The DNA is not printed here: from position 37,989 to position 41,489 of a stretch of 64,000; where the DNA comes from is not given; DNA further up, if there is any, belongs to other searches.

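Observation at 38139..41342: Single 1067-aa polypeptide fusing an O-antigen-ligase/Wzy_C-like domain to a GT-C-like glycosyltransferase domain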

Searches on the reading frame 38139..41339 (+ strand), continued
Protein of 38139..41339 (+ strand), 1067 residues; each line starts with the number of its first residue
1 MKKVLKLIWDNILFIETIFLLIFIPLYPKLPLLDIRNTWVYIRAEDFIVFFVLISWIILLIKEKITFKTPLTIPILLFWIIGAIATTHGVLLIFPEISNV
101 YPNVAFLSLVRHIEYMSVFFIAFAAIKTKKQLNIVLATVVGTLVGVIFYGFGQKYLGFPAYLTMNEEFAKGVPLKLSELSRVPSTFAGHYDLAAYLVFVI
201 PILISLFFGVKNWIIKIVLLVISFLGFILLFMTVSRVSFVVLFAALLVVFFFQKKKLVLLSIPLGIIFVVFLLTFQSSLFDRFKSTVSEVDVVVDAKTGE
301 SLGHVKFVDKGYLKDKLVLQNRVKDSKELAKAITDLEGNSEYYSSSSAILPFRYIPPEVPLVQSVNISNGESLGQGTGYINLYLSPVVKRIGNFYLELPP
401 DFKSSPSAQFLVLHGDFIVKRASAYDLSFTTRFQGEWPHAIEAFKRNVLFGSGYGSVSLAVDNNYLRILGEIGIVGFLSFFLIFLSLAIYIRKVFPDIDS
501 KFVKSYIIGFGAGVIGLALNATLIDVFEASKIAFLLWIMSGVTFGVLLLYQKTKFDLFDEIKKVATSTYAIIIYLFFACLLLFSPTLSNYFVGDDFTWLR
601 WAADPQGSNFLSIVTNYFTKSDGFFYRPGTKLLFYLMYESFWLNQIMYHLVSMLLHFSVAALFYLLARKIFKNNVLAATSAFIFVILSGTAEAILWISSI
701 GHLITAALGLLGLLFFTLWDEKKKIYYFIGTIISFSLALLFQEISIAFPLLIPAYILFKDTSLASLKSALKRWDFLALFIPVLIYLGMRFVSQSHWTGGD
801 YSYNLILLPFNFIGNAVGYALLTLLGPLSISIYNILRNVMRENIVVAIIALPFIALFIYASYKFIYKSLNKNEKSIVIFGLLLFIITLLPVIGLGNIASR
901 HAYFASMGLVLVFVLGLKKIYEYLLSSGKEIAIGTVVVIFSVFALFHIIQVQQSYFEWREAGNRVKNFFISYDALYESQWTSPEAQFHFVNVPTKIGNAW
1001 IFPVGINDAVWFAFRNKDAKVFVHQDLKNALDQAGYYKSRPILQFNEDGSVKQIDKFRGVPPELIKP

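Call 36: fold_search(model_id=the predicted structure, library=pdb)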
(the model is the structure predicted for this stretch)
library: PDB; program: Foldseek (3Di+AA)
matches with E <= 10: 65; with E <= 0.001: 0
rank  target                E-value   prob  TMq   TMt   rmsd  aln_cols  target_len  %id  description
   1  7oci_F                2.8e-03  1.00  0.26  0.39  11.5       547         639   12  Cryo-EM structure of yeast Ost6p containing oligosaccharyltransferase complex (released 2022-02-16)
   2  8agc_A                8.6e-03  1.00  0.26  0.38  14.5       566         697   14  Structure of yeast oligosaccharylransferase complex with lipid-linked oligosaccharide and non-acceptor peptide bound (released 2022-12-07)
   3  8age_A                1.5e-02  1.00  0.24  0.37  11.0       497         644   13  Structure of yeast oligosaccharylransferase complex with acceptor peptide bound (released 2022-12-07)
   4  9n9j_I                1.5e-02  1.00  0.24  0.34  16.9       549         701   11  Structure of a GRP94 folding intermediate engaged with a CCDC134- and FKBP11-bound secretory translocon (released 2025-11-19)
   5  6c26_A                1.6e-02  1.00  0.26  0.39  11.6       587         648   13  The Cryo-EM structure of a eukaryotic oligosaccharyl transferase complex (released 2018-01-31)
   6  8agb_A                2.8e-02  1.00  0.25  0.38  12.1       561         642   12  Structure of yeast oligosaccharylransferase complex with lipid-linked oligosaccharide bound (released 2022-12-07)
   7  8b6l_I                2.9e-02  1.00  0.26  0.37  14.0       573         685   10  Subtomogram average of the human Sec61-TRAP-OSTA-translocon (released 2022-12-07)
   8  6ftg_5                3.2e-02  1.00  0.25  0.38  15.2       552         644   10  Subtomogram average of OST-containing ribosome-translocon complexes from canine rough microsomal membranes (released 2018-03-21)
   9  5ogl_A                5.0e-02  1.00  0.24  0.33  10.7       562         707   12  Structure of bacterial oligosaccharyltransferase PglB in complex with an acceptor peptide and an lipid-linked oligosac (released 2017-10-25)
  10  3rce_A                5.4e-02  1.00  0.24  0.34  10.1       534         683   13  Bacterial oligosaccharyltransferase PglB (released 2011-06-15)
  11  6s7t_A                6.3e-02  1.00  0.25  0.37  13.7       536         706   11  Cryo-EM structure of human oligosaccharyltransferase complex OST-B (released 2019-12-18)
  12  6ezn_F                6.3e-02  1.00  0.27  0.41  12.2       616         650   12  Cryo-EM structure of the yeast oligosaccharyltransferase (OST) complex (released 2018-01-17)
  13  9e61_A                6.5e-02  1.00  0.16  0.22   9.2       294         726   12  Cryo-EM structure of Saccharomyces cerevisiae Pmt4 apo form (released 2025-10-15)
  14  9e61_B                6.8e-02  1.00  0.16  0.22   9.2       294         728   12  Cryo-EM structure of Saccharomyces cerevisiae Pmt4 apo form (released 2025-10-15)
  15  6gxc_A                7.3e-02  1.00  0.24  0.34   9.6       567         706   12  Bacterial oligosaccharyltransferase PglB in complex with an inhibitory peptide and a reactive lipid-linked oligosaccha (released 2018-11-14)
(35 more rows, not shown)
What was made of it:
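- On GT-C_A (PMT_2 / GT39 / GT83-like): Foldseek matches to STT3, PglB, Pmt4, AftA, ALG9 and AftD at prob 0.6-1.00, E from 3e-3, TMt 0.34-0.48 (call 36).
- Closest known: Oligosaccharyltransferases STT3/PglB. Same: They are the top Foldseek matches of the full-length model (E 3e-3, prob 1.00; call 36).
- C-module fold and family: Foldseek matches to STT3, PglB, Pmt4, AftA and ALG9, all at prob ~1 (call 36).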

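Call 61: list_cluster_members(proteins=[P0001, P0126, P0128, P0138, P0143, P0150, P0167, P0177, P0196, P0209])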
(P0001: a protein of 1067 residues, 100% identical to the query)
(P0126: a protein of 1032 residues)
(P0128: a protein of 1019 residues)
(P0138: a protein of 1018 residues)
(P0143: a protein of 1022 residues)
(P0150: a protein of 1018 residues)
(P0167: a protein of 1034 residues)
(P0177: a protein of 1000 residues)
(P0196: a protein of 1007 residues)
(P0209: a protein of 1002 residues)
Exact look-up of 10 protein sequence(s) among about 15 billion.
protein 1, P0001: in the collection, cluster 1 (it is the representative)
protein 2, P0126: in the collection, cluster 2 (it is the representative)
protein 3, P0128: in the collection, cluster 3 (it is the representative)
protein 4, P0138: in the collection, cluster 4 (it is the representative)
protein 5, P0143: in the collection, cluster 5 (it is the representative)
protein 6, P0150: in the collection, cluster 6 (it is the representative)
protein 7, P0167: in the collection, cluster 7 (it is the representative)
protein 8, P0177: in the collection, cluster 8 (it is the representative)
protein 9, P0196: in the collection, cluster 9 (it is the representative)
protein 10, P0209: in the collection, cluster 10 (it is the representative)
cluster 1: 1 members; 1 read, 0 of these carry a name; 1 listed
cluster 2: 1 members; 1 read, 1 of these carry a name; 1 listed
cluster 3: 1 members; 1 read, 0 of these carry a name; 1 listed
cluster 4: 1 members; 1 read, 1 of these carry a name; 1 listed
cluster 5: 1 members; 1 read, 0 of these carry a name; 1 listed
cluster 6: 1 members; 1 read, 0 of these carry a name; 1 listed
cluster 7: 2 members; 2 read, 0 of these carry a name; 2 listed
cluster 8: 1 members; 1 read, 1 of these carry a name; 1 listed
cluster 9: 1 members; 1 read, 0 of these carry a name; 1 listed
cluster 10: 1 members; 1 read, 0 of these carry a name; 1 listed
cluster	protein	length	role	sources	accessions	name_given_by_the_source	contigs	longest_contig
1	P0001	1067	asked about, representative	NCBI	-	-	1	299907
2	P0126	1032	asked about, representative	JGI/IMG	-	hypothetical protein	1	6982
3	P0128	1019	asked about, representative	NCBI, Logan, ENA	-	-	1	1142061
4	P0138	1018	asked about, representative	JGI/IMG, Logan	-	hypothetical protein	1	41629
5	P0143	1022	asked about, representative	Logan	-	-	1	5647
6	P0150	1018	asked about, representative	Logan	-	-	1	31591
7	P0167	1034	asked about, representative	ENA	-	-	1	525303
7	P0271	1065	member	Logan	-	-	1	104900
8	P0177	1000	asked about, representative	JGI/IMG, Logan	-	hypothetical protein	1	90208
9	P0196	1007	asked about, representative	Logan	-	-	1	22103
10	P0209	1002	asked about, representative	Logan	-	-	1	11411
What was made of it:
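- Tried and rejected: Cluster look-ups of distant fused representatives returned no taxon names (call 61).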

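Call 64: find_related_loci(query=A1, collection=genome_contigs, flank=6000)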
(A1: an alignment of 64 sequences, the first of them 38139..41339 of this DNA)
Query A1 (1067 aa) in genome_contigs; peptide patterns used: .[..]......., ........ (x = any residue, [..] = any of these).
505 stretches matched a pattern; 475 encode a relative of the query (tblastn E <= 1e-3); the best 80 are kept; 80 distinct loci.
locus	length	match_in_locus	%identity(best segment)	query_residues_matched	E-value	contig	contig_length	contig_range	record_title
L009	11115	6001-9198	67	1-1067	0e+0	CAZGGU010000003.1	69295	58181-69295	MAG TPA_asm: uncultured Gammaproteobacteria bacterium isolate SRP292972_co1_102 genome assembly, contig: NODE_300_length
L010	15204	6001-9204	64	1-1067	0e+0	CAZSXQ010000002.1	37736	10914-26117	MAG TPA_asm: uncultured Gammaproteobacteria bacterium isolate SRP011637_co1_148 genome assembly, contig: NODE_223_length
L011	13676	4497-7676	63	1-1062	0e+0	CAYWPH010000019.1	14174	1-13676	MAG TPA_asm: uncultured Gammaproteobacteria bacterium isolate SRP302447_co3_825 genome assembly, contig: NODE_11943_leng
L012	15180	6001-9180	63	1-1062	0e+0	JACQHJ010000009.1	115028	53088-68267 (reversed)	MAG: Candidatus Levyibacteriota bacterium isolate NC_groundwater_1096_Ag_S2p5_37_166 S_2p5_S6_coassembly_k141_5103421, w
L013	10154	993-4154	63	1-1056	0e+0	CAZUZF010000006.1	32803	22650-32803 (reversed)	MAG TPA_asm: uncultured Gammaproteobacteria bacterium isolate binchicken_co38_1268 genome assembly, contig: NODE_2792_le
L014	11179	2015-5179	64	1-1057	0e+0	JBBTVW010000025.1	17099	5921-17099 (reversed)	MAG: Patescibacteria group bacterium isolate H43-bin095_1 H43_bin095_1_000000000025, whole genome shotgun sequence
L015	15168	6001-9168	60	1-1057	0e+0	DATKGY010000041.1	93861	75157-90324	MAG TPA_asm: Patescibacteria group bacterium isolate SMAG_U14563 k141_66149, whole genome shotgun sequence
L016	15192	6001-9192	60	3-1067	0e+0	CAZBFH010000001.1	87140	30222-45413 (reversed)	MAG TPA_asm: uncultured Gammaproteobacteria bacterium isolate SRP342105_co2_162 genome assembly, contig: NODE_222_length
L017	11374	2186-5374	61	2-1067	0e+0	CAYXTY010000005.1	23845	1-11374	MAG TPA_asm: uncultured Gammaproteobacteria bacterium isolate SRP286056_co1_91 genome assembly, contig: NODE_2442_length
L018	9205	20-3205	60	3-1067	0e+0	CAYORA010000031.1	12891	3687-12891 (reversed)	MAG TPA_asm: uncultured Gammaproteobacteria bacterium isolate SRP170004_co1_164 genome assembly, contig: NODE_7753_lengt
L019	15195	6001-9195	60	3-1067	0e+0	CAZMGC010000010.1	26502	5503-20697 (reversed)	MAG TPA_asm: uncultured Gammaproteobacteria bacterium isolate SRP278252_co2_146 genome assembly, contig: NODE_3615_lengt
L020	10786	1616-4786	64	10-1067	0e+0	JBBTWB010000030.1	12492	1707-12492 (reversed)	MAG: Patescibacteria group bacterium isolate H43-bin061_1 H43_bin061_1_000000000030, whole genome shotgun sequence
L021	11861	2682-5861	59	1-1064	0e+0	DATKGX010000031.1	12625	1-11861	MAG TPA_asm: Patescibacteria group bacterium isolate SMAG_U14562 k141_42067, whole genome shotgun sequence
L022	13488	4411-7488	61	25-1058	0e+0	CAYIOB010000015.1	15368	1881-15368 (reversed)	MAG TPA_asm: uncultured Gammaproteobacteria bacterium isolate ERP119705_co25_644 genome assembly, contig: NODE_2755_leng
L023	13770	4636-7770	59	1-1053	0e+0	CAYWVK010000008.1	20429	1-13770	MAG TPA_asm: uncultured Gammaproteobacteria bacterium isolate SRP192927_co6_216 genome assembly, contig: NODE_5657_lengt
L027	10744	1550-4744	57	1-1067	0e+0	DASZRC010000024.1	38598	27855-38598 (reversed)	MAG TPA_asm: Patescibacteria group bacterium isolate SMAG_U6014 k141_342073, whole genome shotgun sequence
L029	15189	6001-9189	56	1-1067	0e+0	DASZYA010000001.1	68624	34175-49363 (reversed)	MAG TPA_asm: Patescibacteria group bacterium isolate SMAG_U6198 k141_435559, whole genome shotgun sequence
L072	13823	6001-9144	51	1-1067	0e+0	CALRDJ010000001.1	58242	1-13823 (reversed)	MAG: Candidatus Levybacteria bacterium GW2011_GWA1_37_16 isolate TH-11nov19-213 genome assembly, contig: TH-11nov19-C107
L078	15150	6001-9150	51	3-1056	0e+0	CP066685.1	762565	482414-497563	MAG: Candidatus Levyibacteriota bacterium isolate NC_groundwater_389_Ag_B-0.1um_36_40 chromosome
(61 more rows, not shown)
